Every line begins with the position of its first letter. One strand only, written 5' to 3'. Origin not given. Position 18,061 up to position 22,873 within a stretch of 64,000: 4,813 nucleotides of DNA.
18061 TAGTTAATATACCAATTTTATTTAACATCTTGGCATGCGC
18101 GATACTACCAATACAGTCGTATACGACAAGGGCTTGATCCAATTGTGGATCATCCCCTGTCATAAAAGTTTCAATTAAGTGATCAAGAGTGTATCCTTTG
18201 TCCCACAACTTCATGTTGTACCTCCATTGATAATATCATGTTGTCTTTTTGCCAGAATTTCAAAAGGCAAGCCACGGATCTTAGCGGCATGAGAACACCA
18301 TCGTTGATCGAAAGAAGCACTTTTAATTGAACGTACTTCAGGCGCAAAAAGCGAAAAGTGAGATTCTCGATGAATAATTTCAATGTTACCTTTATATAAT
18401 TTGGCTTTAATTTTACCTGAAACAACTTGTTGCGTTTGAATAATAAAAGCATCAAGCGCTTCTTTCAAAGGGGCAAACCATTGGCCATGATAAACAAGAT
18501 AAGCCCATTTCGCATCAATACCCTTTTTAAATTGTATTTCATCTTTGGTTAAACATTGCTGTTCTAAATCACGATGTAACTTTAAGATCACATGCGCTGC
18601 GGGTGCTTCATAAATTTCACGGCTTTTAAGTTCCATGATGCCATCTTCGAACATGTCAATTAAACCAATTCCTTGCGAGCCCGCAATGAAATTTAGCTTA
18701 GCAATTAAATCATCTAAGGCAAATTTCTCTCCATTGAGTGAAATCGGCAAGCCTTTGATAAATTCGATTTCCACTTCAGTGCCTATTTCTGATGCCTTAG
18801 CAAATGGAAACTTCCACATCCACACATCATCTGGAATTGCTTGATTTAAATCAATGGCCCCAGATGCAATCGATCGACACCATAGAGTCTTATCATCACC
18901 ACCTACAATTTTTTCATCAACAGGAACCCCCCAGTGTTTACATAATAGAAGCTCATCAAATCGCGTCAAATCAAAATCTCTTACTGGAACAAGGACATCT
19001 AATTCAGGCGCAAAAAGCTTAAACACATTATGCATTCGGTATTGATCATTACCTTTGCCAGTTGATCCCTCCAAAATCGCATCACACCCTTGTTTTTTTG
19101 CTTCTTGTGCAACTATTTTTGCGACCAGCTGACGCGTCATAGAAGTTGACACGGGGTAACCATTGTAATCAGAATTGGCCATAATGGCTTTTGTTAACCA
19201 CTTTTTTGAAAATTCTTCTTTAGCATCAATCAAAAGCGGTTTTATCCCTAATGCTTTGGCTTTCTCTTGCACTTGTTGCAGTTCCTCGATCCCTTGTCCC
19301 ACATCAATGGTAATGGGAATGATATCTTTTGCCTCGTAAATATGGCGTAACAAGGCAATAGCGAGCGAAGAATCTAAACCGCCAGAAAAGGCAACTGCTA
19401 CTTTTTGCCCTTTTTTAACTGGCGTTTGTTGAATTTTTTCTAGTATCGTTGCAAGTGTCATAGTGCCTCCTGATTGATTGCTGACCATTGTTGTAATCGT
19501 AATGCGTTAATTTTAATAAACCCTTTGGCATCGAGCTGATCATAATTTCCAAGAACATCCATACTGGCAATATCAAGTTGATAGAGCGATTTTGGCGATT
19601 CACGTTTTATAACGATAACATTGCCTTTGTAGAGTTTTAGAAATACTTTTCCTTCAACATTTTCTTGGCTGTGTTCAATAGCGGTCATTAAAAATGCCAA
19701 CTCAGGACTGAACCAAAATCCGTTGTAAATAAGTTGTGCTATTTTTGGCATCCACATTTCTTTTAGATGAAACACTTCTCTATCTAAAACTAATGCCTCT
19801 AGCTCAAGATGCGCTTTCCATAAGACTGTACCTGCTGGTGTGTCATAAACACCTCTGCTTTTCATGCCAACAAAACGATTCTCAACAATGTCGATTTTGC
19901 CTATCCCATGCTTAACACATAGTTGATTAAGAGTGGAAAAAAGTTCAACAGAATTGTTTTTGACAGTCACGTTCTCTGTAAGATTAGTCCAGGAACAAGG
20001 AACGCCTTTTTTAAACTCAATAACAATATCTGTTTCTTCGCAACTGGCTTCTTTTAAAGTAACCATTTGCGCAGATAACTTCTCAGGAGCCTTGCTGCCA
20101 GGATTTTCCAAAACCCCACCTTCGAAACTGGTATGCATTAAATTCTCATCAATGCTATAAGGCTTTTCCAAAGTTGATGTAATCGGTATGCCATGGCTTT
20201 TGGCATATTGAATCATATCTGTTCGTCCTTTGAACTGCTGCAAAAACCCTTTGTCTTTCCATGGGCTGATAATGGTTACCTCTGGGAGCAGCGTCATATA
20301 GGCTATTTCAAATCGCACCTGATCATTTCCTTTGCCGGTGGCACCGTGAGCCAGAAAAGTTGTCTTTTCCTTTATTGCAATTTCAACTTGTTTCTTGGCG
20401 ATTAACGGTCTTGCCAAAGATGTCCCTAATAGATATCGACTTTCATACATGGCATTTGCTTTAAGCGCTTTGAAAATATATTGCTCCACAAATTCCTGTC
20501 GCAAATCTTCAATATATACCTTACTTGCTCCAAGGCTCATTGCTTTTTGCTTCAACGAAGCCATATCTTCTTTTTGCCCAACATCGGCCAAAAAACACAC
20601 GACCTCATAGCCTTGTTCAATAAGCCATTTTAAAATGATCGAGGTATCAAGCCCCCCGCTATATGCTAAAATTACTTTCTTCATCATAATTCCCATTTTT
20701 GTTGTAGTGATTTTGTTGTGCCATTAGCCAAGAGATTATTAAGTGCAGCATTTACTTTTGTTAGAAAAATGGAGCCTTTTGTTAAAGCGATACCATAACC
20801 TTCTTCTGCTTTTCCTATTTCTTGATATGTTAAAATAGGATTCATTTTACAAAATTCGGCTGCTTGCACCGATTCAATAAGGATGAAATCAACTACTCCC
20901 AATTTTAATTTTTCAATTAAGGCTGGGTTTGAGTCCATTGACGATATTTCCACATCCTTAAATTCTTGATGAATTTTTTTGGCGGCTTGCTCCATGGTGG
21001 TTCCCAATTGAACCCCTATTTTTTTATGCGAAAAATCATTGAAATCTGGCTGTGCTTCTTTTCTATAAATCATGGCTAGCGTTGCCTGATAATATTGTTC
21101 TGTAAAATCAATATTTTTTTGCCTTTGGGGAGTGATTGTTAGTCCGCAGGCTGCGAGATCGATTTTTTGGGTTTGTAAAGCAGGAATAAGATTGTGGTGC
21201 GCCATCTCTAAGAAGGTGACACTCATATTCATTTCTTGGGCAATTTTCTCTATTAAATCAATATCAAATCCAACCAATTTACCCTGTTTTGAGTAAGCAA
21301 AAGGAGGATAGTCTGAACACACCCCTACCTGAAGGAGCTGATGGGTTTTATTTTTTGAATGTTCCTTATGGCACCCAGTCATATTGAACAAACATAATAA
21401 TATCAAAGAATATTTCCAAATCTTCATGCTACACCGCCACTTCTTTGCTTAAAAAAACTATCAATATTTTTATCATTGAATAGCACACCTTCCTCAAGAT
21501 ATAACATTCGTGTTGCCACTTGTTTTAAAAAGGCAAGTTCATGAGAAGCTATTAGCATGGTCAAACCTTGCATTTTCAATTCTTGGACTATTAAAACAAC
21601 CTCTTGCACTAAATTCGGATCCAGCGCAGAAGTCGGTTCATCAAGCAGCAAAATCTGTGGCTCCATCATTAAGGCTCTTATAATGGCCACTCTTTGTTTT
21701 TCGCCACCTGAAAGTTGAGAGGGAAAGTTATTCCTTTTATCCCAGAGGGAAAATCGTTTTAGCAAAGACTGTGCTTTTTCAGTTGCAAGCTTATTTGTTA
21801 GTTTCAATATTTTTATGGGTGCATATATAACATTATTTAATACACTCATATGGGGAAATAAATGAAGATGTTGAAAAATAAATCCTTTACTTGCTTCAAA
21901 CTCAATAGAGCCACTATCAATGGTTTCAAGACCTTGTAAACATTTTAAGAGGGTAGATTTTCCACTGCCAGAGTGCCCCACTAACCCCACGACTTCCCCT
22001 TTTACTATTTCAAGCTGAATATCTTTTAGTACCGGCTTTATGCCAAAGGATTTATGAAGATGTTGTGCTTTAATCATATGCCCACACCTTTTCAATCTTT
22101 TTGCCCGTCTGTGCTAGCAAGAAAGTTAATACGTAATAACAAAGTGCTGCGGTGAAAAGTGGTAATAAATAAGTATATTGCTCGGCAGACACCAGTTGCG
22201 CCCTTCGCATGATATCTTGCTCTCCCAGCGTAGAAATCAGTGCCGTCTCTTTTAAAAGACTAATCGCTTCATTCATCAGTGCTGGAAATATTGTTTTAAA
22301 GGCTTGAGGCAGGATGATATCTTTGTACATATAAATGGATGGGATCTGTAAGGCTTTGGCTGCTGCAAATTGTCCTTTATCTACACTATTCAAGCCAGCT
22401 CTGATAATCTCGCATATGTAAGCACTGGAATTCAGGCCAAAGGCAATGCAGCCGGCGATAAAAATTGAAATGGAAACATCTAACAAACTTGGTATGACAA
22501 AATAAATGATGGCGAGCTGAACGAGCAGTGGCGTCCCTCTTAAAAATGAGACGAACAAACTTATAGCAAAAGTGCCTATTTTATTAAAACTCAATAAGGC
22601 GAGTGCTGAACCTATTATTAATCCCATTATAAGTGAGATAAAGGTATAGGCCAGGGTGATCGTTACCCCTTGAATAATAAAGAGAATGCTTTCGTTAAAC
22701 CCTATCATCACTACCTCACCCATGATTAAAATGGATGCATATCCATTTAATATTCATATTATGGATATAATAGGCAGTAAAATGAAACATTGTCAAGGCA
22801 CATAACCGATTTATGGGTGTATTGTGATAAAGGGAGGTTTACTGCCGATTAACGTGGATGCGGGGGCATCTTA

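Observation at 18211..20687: Tandem, deeply divergent argininosuccinate synthase paralogs; the second has a remodelled citrulline pocket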

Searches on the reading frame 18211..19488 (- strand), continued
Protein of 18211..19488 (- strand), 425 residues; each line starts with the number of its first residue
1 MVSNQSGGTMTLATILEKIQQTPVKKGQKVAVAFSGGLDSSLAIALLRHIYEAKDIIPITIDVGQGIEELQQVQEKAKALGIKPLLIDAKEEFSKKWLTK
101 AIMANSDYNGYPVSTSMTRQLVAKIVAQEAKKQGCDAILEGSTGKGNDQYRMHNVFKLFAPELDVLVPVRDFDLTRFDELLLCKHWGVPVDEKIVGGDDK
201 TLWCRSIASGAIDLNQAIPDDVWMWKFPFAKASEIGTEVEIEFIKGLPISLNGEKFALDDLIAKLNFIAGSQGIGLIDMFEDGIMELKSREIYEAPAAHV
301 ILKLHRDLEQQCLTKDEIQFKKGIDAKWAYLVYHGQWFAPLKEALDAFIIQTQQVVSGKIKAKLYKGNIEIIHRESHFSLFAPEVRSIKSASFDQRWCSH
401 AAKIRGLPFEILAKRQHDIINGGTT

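Call 71: search_protein_families(library=ncbifam, proteins=[L031:1-3141:+, L031:3145-4203:+, L031:6085-7014:-, L031:7814-9046:+, L031:9217-10398:+, L031:10401-11237:+, L031:11234-12397:+, L031:12491-13483:+, L031:13530-14756:+, L031:15580-16692:+], max_evalue=1e-40)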
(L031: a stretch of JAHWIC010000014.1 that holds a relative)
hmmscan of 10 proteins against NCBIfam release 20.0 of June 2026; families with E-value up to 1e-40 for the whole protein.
L031:1-3141:+ (1046 aa): 12 families
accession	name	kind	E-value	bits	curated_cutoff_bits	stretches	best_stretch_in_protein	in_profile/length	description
TIGR00392.1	ileS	equivalog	2e-258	860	621.4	1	4-840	5-859/861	isoleucine--tRNA ligase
NF000257.1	MupA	exception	1.5e-181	605.6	1900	1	9-1018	7-1003/1024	mupirocin-resistant isoleucine--tRNA ligase MupA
NF000258.1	MupB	exception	8.8e-169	563.4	1900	1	11-1018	9-1009/1033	mupirocin-resistant isoleucine--tRNA ligase MupB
TIGR00422.1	valS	equivalog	4e-160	534.6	612.1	2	306-872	256-799/863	valine--tRNA ligase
NF009687.0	PRK13208.1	equivalog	4.2e-142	475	738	2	306-862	255-791/801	valine--tRNA ligase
NF004349.1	PRK05729.1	equivalog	7.8e-132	441.2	704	1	305-861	249-771/860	valine--tRNA ligase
NF040702.1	ileS_w_GNAT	exception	2.8e-122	409.4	1999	2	246-856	446-1042/1100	isoleucine--tRNA ligase, N-acetyltransferase domain-containing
NF011492.0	PRK14900.1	equivalog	3.1e-85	286.9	1783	1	304-861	264-800/1044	valine--tRNA ligase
NF000540.1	alt_ValS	exception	4.6e-79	266.4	900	1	358-856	336-825/827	valine--tRNA ligase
NF008957.0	PRK12300.1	subfamily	3.3e-62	210.7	677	0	8-332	7-322/946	leucine--tRNA ligase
TIGR00396.1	leuS_bact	equivalog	3.2e-49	167.8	548.4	0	6-190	2-167/843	leucine--tRNA ligase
TIGR00395.1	leuS_arch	equivalog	9.1e-47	159.6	648.5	0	15-332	8-316/938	leucine--tRNA ligase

L031:3145-4203:+ (352 aa): 0 families

L031:6085-7014:- (309 aa): 0 families

L031:7814-9046:+ (410 aa): 5 families
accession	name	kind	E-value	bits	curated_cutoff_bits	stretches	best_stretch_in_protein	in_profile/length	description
NF010392.0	PRK13820.1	equivalog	1.3e-115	386.6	512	1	19-399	3-384/395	argininosuccinate synthase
NF001770.0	PRK00509.1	equivalog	3e-102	342.7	334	1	17-405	3-396/401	argininosuccinate synthase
TIGR00032.1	argG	equivalog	3.7e-102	342.6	268.2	1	20-403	1-389/394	argininosuccinate synthase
NF038212.1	argG_rel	exception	4e-55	187.2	425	1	17-364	13-360/381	argininosuccinate synthase-related protein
NF003385.0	PRK04527.1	equivalog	5.3e-47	160.3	603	1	19-368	4-357/401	argininosuccinate synthase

L031:9217-10398:+ (393 aa): 2 families
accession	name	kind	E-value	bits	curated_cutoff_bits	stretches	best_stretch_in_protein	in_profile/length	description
NF003802.0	PRK05388.1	equivalog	1.6e-138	461.6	351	1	12-393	4-400/400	bifunctional glutamate N-acetyltransferase/amino-acid acetyltransferase ArgJ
TIGR00120.1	ArgJ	equivalog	4e-130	434.3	298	1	13-393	3-405/405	bifunctional ornithine acetyltransferase/N-acetylglutamate synthase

L031:10401-11237:+ (278 aa): 3 families
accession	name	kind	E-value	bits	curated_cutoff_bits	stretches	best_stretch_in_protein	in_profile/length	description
TIGR00761.1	argB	equivalog_domain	1.2e-74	250.7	151.3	1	26-252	2-230/231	acetylglutamate kinase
NF003641.0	PRK05279.1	equivalog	5.3e-42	144.2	344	1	8-277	10-290/441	amino-acid N-acetyltransferase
NF003387.0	PRK04531.1-2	equivalog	1.1e-41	142.8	426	1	24-276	37-286/441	acetylglutamate kinase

L031:11234-12397:+ (387 aa): 60 families (the best 25 are shown)
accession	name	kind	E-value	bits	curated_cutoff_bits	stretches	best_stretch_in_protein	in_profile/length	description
TIGR00707.1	argD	subfamily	5.1e-149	496.2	410.05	1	14-386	2-379/381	acetylornithine/succinylornithine family transaminase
NF002874.0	PRK03244.1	equivalog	9.2e-136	452.8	457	1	5-387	9-392/399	acetylornithine transaminase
NF002797.0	PRK02936.1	equivalog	2.2e-132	441.5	496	1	12-387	2-377/385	acetylornithine transaminase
NF002325.0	PRK01278.1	subfamily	6.6e-124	413.5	372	1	11-385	3-384/395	acetylornithine transaminase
NF003273.0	PRK04260.1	equivalog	5.1e-119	397.2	616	1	14-387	4-375/376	acetylornithine transaminase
NF003468.0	PRK05093.1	subfamily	5.2e-109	364.6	522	1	11-383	13-395/405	acetylornithine/succinyldiaminopimelate transaminase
NF004426.0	PRK05769.1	equivalog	6.5e-108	361.3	552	1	2-387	16-437/441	acetyl ornithine aminotransferase family protein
TIGR03246.1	arg_catab_astC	subfamily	3.7e-106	355.4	609.95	1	11-382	7-388/397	acetylornithine/succinylornithine family transaminase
NF002985.0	PRK03715.1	equivalog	4e-105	351.7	568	1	8-387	5-391/395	acetylornithine transaminase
NF042418.1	LysJ_Th_th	equivalog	1.4e-104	350.1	700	1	8-387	5-385/386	[LysW]-aminoadipate semialdehyde transaminase LysJ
NF009047.0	PRK12381.1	subfamily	2.4e-102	342.8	630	1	11-383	11-393/406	bifunctional succinylornithine transaminase/acetylornithine transaminase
NF005993.0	PRK08117.1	subfamily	4.7e-101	338.5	574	1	175-387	205-427/433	aspartate aminotransferase family protein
NF003087.0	PRK04013.1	equivalog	1.5e-97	327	528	1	24-386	9-357/364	acetylornithine/acetyl-lysine aminotransferase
TIGR01885.1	Orn_aminotrans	equivalog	2.9e-96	322.7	378.4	1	5-386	3-400/402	ornithine--oxo-acid transaminase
NF003145.0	PRK04073.1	equivalog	7.7e-94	314.4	656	1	2-387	3-395/396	ornithine--oxo-acid transaminase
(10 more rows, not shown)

L031:12491-13483:+ (330 aa): 1 family
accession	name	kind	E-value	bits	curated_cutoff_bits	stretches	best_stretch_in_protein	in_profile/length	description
TIGR01850.1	argC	equivalog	2e-112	375.8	233.6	1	5-328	2-339/345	N-acetyl-gamma-glutamyl-phosphate reductase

L031:13530-14756:+ (408 aa): 6 families
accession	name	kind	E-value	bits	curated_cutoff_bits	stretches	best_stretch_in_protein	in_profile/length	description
NF001770.0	PRK00509.1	equivalog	2.9e-166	553.5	334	1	1-404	3-398/401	argininosuccinate synthase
TIGR00032.1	argG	equivalog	1.2e-148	495.6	268.2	1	4-404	1-393/394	argininosuccinate synthase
NF010392.0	PRK13820.1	equivalog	7.5e-116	387.4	512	1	2-402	2-390/395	argininosuccinate synthase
NF003385.0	PRK04527.1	equivalog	9.4e-59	199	603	1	2-402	3-394/401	argininosuccinate synthase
NF003779.0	PRK05370.1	equivalog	6.5e-50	170.3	657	1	3-397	12-413/448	argininosuccinate synthase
NF038212.1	argG_rel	exception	8.9e-45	153.1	425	1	2-368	14-368/381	argininosuccinate synthase-related protein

L031:15580-16692:+ (370 aa): 4 families
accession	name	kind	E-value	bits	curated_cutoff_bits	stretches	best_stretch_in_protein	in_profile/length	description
TIGR00326.1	eubact_ribD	equivalog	1.2e-114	383.1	156.35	1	22-365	1-341/343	bifunctional diaminohydroxyphosphoribosylaminopyrimidine deaminase/5-amino-6-(5-phosphoribosylamino)uracil reductase RibD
NF008052.0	PRK10786.1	equivalog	3.6e-87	292.4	500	1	19-365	4-361/367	bifunctional diaminohydroxyphosphoribosylaminopyrimidine deaminase/5-amino-6-(5-phosphoribosylamino)uracil reductase RibD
TIGR00227.1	ribD_Cterm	domain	2.3e-63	213.6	150.15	1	158-369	1-215/216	riboflavin-specific deaminase C-terminal domain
TIGR01508.1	rib_reduct_arch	equivalog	3e-47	160.5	186.45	1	160-360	1-200/210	2,5-diamino-6-(ribosylamino)-4(3H)-pyrimidinone 5'-phosphate reductase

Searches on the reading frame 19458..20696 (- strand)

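Call 3: search_protein_families(library=ncbifam, proteins=[window:19458-20696:-])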
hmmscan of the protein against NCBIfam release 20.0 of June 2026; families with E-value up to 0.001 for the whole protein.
window:19458-20696:- (412 aa): 7 families
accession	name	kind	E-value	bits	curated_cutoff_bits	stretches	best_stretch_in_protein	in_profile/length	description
NF001770.0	PRK00509.1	equivalog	1.5e-159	531.4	334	1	4-408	3-398/401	argininosuccinate synthase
TIGR00032.1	argG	equivalog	2e-137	458.7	268.2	1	7-406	1-391/394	argininosuccinate synthase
NF010392.0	PRK13820.1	equivalog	1.3e-106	357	512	1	5-407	2-391/395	argininosuccinate synthase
NF003385.0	PRK04527.1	equivalog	1.9e-56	191.4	603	1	4-410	2-398/401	argininosuccinate synthase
NF003779.0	PRK05370.1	equivalog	4.9e-50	170.7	657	1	6-383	12-393/448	argininosuccinate synthase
NF038212.1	argG_rel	exception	7.1e-42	143.6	425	1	6-372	15-368/381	argininosuccinate synthase-related protein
NF011258.0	PRK14664.1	equivalog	0.00018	20.7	680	1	5-116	5-113/362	tRNA 2-thiouridine(34) synthase MnmA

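Call 4: search_protein_families(library=pfam, proteins=[window:19458-20696:-])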
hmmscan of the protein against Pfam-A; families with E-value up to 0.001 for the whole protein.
window:19458-20696:- (412 aa): 3 families
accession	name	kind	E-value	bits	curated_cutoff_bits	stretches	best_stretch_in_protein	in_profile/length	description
PF20979.2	Arginosuc_syn_C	-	3.2e-72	243.1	27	1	180-403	1-218/219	Arginosuccinate synthase C-terminal domain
PF00764.25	Arginosuc_synth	-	2.6e-63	213.3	27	1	7-171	1-162/162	Arginosuccinate synthase N-terminal HUP domain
PF06508.19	QueC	-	0.00057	19.9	22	1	7-79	1-72/210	Queuosine biosynthesis protein QueC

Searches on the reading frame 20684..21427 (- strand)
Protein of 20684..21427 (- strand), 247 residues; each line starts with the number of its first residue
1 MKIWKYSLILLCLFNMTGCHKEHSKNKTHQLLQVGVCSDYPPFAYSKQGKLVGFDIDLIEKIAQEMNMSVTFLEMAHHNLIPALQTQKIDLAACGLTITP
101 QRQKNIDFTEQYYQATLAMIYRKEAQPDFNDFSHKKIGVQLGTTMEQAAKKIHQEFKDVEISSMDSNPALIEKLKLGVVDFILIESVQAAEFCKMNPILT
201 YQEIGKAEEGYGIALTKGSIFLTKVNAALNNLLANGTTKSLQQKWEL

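Call 3: search_protein_families(library=ncbifam, proteins=[window:20684-21427:-])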
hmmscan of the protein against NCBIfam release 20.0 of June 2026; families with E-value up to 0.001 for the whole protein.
window:20684-21427:- (247 aa): 16 families
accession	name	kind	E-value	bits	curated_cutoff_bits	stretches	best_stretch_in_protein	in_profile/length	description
TIGR01096.1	3A0103s03R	subfamily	3.6e-45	154.4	256.35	1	23-245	18-249/250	lysine/arginine/ornithine ABC transporter substrate-binding protein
NF007029.0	PRK09495.1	equivalog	1e-34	120.4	303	1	24-245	19-242/248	glutamine ABC transporter substrate-binding protein GlnH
NF008426.0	PRK11260.1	equivalog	1e-34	120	312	1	22-245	33-259/266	cystine ABC transporter substrate-binding protein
NF041765.1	ArtJ_Ecoli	equivalog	1.3e-34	119.9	510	1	29-245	20-240/243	arginine ABC transporter substrate-binding protein ArtJ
NF041764.1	ArtI_Ecoli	equivalog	5.7e-29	101.2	522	1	30-245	21-240/243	arginine ABC transporter substrate-binding protein ArtI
NF011583.0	PRK15007.1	subfamily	4.5e-27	94.9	358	1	33-245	24-240/243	arginine ABC transporter substrate-binding protein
NF011965.0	PRK15437.1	equivalog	1.2e-25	90.6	459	1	29-202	25-201/260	histidine ABC transporter substrate-binding protein HisJ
NF008112.0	PRK10859.1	equivalog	2.7e-21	75.6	354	1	19-245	32-264/483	membrane-bound lytic murein transglycosylase MltF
NF011586.0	PRK15010.1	equivalog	7.3e-21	74.9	440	1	29-241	25-248/260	lysine/arginine/ornithine ABC transporter substrate-binding protein ArgT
NF052427.1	StpK7MSMEG_1200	equivalog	4.6e-17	61.7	900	1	31-245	363-584/601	serine/threonine protein kinase StpK7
NF008885.0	PRK11917.1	equivalog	6.7e-13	48.8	373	1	25-163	33-181/259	bifunctional adhesin/ABC transporter aspartate/glutamate-binding protein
NF008063.0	PRK10797.1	subfamily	1.8e-11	43.8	375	1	27-245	37-269/302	glutamate/aspartate ABC transporter substrate-binding protein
TIGR04262.1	orph_peri_GRRM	subfamily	2.7e-10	40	190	1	32-187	3-161/257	extracellular substrate binding-like orphan protein GrrP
TIGR02995.1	ectoine_ehuB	equivalog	1.9e-08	33.9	190.9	1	39-150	41-160/275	ectoine/hydroxyectoine ABC transporter substrate-binding protein EhuB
TIGR03871.1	ABC_peri_MoxJ_2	subfamily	1.6e-06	27.9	212.15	1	35-146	3-116/232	quinoprotein dehydrogenase-associated putative ABC transporter substrate-binding protein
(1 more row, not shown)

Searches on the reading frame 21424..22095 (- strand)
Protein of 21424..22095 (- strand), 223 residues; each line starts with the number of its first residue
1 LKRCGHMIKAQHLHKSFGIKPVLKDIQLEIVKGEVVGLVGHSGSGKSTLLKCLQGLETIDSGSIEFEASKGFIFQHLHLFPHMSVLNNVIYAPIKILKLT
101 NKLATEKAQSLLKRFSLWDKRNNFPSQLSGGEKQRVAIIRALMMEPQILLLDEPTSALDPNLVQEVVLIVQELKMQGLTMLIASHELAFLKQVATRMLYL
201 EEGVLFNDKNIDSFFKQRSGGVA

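Call 3: search_protein_families(library=ncbifam, proteins=[window:21424-22095:-])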
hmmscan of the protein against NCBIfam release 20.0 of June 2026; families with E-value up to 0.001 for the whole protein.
window:21424-22095:- (223 aa): 188 families (the best 25 are shown)
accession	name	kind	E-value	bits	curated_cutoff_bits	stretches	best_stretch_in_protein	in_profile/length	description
NF007027.0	PRK09493.1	equivalog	2.4e-63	213.7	379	2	69-216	78-225/240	glutamine ABC transporter ATP-binding protein GlnQ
NF008338.0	PRK11124.1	equivalog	4.9e-60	203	369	2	69-216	83-230/242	arginine ABC transporter ATP-binding protein ArtP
NF008428.0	PRK11264.1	equivalog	1.5e-57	194.7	406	2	70-215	87-232/250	L-cystine ABC transporter ATP-binding protein TcyN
TIGR03005.1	ectoine_ehuA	equivalog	6.2e-57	192.7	345.4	2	71-217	90-237/252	ectoine/hydroxyectoine ABC transporter ATP-binding protein EhuA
NF007908.0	PRK10619.1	equivalog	8e-53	179.3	466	2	72-216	96-241/257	histidine ABC transporter ATP-binding protein HisP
TIGR00972.1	3a0107s01c2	equivalog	8.6e-47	159.6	343.2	2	65-217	79-233/248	phosphate ABC transporter ATP-binding protein PstB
TIGR02315.1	ABC_phnC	equivalog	5.2e-46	157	266.1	1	7-210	1-229/243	phosphonate ABC transporter ATP-binding protein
TIGR02673.1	FtsE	equivalog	3.8e-45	154.2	264.85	2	71-203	82-213/214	cell division ATP-binding protein FtsE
TIGR02211.1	LolD_lipo_ex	equivalog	7.2e-44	149.9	307.75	1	12-206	6-220/221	lipoprotein-releasing ABC transporter ATP-binding protein LolD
TIGR00968.1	3a0106s01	subfamily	1.8e-43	148.7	342.75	1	9-205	2-209/237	sulfate ABC transporter ATP-binding protein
TIGR02982.1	heterocyst_DevA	subfamily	5.9e-41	140.5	295.8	1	20-205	18-219/220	ABC exporter ATP-binding subunit, DevA family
NF008105.0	PRK10851.1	equivalog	1.1e-40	139.5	502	1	8-205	3-215/362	sulfate/thiosulfate ABC transporter ATP-binding protein CysA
TIGR03608.1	L_ocin_972_ABC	subfamily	2.8e-40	138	254.85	1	11-193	2-200/206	putative bacteriocin export ABC transporter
TIGR03265.1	PhnT2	equivalog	3.6e-40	138.3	457.7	1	7-203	4-211/353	putative 2-aminoethylphosphonate ABC transporter ATP-binding protein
NF043075.1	MMSYN1_0197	equivalog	2.4e-38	131.9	550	1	7-203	2-209/341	spermidine/putrescine ABC transporter ATP-binding protein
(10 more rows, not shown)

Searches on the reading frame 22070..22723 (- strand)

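Call 3: search_protein_families(library=ncbifam, proteins=[window:22070-22723:-])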
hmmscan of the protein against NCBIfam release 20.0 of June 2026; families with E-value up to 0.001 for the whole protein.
window:22070-22723:- (217 aa): 12 families
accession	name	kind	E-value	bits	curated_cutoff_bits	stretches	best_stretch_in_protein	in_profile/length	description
TIGR03003.1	ectoine_ehuD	equivalog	2.2e-41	142.1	205.2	1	14-212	10-210/212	ectoine/hydroxyectoine ABC transporter permease subunit EhuD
NF011680.0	PRK15100.1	equivalog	2.2e-39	135.6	300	1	11-212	10-212/222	cystine ABC transporter permease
TIGR03004.1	ectoine_ehuC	equivalog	3.3e-34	118.6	196.95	1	13-213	4-205/214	ectoine/hydroxyectoine ABC transporter permease subunit EhuC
NF007028.0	PRK09494.1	equivalog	1.9e-30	106.3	303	1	11-212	10-214/219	glutamine ABC transporter permease GlnP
NF011687.0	PRK15107.1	equivalog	1.6e-27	96.9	318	1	11-201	11-210/224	glutamate/aspartate ABC transporter permease GltK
NF008337.0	PRK11123.1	equivalog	1.1e-25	90.5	277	1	82-212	98-228/238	arginine ABC transporter permease ArtQ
NF011651.0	PRK15069.1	subfamily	4.7e-25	88.3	306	1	17-214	20-228/237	histidine ABC transporter permease HisM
NF008336.0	PRK11122.1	equivalog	1.5e-19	70.6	248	1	11-212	3-213/222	arginine ABC transporter permease ArtM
TIGR01726.1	HEQRo_perm_3TM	subfamily_domain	2.4e-19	69.7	42.2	1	14-109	3-99/99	ABC transporter permease subunit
NF011714.0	PRK15135.1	subfamily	4e-18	66.1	319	1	15-201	8-206/228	histidine ABC transporter permease HisQ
NF008049.0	PRK10782.1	subfamily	4.5e-05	23.2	212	1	13-171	6-172/217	methionine ABC transporter permease MetI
NF040733.1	ABC_perm_U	equivalog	0.00093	18.7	295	0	16-146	54-178/251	ABC transporter permease subunit SaoP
